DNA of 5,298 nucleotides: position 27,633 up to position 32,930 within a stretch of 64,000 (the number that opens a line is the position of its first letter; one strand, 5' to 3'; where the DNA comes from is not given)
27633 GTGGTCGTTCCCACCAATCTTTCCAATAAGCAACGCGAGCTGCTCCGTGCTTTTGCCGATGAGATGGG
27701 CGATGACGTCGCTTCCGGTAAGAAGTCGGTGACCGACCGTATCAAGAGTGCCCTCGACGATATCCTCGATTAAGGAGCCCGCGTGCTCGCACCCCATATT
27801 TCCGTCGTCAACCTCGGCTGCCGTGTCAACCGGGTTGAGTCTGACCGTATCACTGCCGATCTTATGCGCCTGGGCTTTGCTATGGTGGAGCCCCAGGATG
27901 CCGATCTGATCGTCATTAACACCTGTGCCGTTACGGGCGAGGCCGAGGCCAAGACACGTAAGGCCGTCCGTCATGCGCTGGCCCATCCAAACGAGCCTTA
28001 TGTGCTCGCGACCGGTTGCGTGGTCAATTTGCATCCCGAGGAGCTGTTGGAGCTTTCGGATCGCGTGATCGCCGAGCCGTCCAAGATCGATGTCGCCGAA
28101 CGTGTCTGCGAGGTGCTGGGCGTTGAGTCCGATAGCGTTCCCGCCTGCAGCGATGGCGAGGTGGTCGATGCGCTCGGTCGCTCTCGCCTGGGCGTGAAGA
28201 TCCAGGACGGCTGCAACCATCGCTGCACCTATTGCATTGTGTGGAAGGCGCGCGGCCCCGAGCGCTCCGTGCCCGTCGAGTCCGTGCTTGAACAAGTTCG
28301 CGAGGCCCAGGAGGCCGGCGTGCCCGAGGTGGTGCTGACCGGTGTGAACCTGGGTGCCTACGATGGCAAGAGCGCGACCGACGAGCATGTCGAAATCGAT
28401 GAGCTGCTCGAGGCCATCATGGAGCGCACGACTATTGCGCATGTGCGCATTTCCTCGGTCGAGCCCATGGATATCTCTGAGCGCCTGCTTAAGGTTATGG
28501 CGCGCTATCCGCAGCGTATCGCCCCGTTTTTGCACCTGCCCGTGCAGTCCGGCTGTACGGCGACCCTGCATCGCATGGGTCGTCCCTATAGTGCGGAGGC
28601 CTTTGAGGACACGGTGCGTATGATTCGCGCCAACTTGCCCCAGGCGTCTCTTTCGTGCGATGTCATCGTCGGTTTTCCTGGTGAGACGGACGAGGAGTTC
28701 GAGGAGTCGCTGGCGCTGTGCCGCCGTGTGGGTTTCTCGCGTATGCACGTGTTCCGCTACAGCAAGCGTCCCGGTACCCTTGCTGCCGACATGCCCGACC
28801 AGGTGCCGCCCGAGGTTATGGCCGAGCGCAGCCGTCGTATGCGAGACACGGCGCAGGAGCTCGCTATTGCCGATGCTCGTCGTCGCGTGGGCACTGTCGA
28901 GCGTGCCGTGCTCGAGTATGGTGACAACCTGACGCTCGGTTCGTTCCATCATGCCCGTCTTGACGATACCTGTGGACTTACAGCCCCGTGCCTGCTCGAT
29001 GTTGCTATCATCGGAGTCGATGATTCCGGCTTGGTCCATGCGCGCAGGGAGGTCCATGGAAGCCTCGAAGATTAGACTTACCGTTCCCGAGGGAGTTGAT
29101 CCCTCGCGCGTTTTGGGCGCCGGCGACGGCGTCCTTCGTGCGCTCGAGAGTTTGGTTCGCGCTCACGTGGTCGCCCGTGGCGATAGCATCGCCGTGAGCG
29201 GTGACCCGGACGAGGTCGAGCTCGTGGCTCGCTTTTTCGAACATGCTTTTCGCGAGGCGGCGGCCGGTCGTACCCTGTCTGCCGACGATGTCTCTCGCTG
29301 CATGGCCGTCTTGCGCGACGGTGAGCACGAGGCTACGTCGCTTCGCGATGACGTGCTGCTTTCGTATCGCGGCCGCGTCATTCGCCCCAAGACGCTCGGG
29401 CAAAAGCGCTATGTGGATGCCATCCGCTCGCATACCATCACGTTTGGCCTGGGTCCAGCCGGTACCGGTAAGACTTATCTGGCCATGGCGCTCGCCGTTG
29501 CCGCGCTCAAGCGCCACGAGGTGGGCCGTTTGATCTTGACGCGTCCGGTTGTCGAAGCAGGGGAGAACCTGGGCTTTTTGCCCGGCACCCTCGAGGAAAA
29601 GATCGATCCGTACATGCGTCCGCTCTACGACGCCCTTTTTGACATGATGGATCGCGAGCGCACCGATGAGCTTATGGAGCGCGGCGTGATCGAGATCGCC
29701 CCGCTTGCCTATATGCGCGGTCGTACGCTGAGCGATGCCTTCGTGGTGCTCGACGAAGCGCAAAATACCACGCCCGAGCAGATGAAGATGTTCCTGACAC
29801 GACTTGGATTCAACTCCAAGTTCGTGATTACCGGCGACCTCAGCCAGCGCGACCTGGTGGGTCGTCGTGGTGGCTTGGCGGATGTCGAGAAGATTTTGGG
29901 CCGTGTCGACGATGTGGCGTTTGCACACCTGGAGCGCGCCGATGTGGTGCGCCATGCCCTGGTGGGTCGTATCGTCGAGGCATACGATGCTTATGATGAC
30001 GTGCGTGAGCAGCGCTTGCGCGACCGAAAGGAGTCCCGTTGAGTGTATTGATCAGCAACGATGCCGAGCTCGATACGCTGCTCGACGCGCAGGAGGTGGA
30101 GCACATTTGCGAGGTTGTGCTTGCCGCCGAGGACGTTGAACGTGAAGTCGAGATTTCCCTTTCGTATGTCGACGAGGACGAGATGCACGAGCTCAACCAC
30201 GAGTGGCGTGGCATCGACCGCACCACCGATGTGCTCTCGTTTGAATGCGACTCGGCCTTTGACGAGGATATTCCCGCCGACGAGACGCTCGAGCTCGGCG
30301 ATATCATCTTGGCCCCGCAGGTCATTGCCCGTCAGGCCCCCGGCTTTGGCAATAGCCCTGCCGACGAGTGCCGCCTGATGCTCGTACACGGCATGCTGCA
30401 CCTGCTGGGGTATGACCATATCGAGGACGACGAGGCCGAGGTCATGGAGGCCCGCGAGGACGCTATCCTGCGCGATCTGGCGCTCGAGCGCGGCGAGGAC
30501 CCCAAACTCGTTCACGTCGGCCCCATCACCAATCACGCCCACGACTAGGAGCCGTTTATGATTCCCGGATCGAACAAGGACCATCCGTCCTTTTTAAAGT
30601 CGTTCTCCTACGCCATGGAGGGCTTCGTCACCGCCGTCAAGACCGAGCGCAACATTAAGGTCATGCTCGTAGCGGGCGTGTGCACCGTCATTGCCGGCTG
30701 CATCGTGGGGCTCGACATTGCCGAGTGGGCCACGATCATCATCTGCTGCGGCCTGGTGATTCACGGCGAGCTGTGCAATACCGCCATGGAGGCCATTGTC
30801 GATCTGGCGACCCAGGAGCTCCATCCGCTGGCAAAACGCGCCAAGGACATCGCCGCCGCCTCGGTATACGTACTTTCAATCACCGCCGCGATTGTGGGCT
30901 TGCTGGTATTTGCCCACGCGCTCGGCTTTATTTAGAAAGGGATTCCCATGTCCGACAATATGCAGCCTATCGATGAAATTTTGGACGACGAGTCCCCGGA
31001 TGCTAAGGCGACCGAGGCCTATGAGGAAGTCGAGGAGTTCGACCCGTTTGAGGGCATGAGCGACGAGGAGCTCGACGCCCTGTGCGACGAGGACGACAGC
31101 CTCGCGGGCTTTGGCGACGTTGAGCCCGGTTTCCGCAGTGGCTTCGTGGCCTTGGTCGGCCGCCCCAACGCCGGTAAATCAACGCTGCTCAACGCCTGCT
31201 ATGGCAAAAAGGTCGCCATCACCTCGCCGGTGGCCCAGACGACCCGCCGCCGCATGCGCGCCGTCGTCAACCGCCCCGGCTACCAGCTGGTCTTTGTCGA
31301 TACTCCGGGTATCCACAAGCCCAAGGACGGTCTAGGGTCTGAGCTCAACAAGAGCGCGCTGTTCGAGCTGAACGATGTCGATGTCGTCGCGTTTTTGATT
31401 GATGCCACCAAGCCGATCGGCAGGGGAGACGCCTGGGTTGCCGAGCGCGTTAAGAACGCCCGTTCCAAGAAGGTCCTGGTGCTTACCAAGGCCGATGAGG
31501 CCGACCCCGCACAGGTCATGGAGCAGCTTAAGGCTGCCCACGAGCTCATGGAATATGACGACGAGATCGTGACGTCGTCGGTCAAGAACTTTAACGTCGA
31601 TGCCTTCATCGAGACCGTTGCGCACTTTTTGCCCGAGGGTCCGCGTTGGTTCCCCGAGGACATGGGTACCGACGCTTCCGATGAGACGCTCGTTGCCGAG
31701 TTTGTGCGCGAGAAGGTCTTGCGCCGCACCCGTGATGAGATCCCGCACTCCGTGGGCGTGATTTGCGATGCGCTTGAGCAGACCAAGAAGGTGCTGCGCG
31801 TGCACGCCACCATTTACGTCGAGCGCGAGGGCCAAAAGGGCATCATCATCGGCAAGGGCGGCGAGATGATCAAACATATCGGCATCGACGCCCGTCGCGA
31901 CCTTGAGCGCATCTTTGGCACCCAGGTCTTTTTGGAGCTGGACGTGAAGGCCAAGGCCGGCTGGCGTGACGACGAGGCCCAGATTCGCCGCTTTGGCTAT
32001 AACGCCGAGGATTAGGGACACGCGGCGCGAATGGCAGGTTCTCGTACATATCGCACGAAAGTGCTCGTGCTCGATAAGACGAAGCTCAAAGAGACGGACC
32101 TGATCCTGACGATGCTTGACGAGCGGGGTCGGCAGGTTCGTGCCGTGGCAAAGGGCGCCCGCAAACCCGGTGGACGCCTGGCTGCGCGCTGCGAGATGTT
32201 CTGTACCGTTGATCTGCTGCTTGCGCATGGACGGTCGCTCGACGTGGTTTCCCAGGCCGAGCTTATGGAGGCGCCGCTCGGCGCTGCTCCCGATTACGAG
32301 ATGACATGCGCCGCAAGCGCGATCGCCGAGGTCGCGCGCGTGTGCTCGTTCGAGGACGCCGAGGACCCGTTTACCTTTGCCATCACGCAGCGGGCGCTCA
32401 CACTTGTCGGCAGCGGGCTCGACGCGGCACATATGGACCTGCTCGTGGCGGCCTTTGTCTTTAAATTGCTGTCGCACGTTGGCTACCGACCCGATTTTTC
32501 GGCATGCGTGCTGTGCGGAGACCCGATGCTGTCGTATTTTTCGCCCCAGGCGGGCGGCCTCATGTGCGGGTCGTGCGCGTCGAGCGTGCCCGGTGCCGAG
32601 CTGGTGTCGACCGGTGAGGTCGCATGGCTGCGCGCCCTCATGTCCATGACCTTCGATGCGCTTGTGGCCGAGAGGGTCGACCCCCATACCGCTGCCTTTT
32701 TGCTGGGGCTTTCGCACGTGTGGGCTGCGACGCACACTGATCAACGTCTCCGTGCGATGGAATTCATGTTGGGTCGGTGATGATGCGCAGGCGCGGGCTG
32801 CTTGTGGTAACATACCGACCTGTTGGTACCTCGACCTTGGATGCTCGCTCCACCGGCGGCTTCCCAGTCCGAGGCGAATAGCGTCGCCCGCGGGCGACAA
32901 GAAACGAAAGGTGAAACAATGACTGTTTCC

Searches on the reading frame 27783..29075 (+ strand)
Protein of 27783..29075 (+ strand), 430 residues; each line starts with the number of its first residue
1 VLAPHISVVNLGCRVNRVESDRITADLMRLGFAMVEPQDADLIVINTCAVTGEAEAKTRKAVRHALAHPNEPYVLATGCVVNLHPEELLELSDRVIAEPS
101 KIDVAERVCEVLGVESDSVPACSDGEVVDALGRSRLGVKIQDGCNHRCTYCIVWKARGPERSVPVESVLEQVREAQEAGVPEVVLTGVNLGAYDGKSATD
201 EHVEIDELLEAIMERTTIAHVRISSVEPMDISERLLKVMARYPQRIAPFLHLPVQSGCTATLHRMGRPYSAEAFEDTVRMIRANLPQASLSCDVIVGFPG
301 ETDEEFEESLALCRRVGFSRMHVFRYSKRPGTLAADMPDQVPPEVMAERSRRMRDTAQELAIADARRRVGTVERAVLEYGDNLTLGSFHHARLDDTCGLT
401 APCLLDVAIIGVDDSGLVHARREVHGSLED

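Call 3: search_protein_families(library=pfam, proteins=[window:27783-29075:+], max_evalue=0.01)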
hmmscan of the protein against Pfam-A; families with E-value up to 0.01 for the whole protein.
window:27783-29075:+ (430 aa): 2 families
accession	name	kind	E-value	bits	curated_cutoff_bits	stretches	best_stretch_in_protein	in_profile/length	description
PF04055.27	Radical_SAM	-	1.1e-28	100.9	29.5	1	139-312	2-165/166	Radical SAM superfamily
PF00919.26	UPF0004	-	2.5e-18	66.3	27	1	6-93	2-91/98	Uncharacterized protein family UPF0004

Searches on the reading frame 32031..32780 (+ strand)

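Call 42: search_protein_families(library=pfam, proteins=[window:32031-32780:+], max_evalue=0.00001)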
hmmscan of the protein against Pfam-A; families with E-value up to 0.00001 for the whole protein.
window:32031-32780:+ (249 aa): 2 families
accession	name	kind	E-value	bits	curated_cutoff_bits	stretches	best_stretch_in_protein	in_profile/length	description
PF02565.21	RecO_C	-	2.3e-21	76.6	22.1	1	88-242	3-155/157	Recombination protein O C terminal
PF11967.14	RecO_N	-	1.8e-14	53.9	27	1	6-80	3-78/80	Recombination protein O N terminal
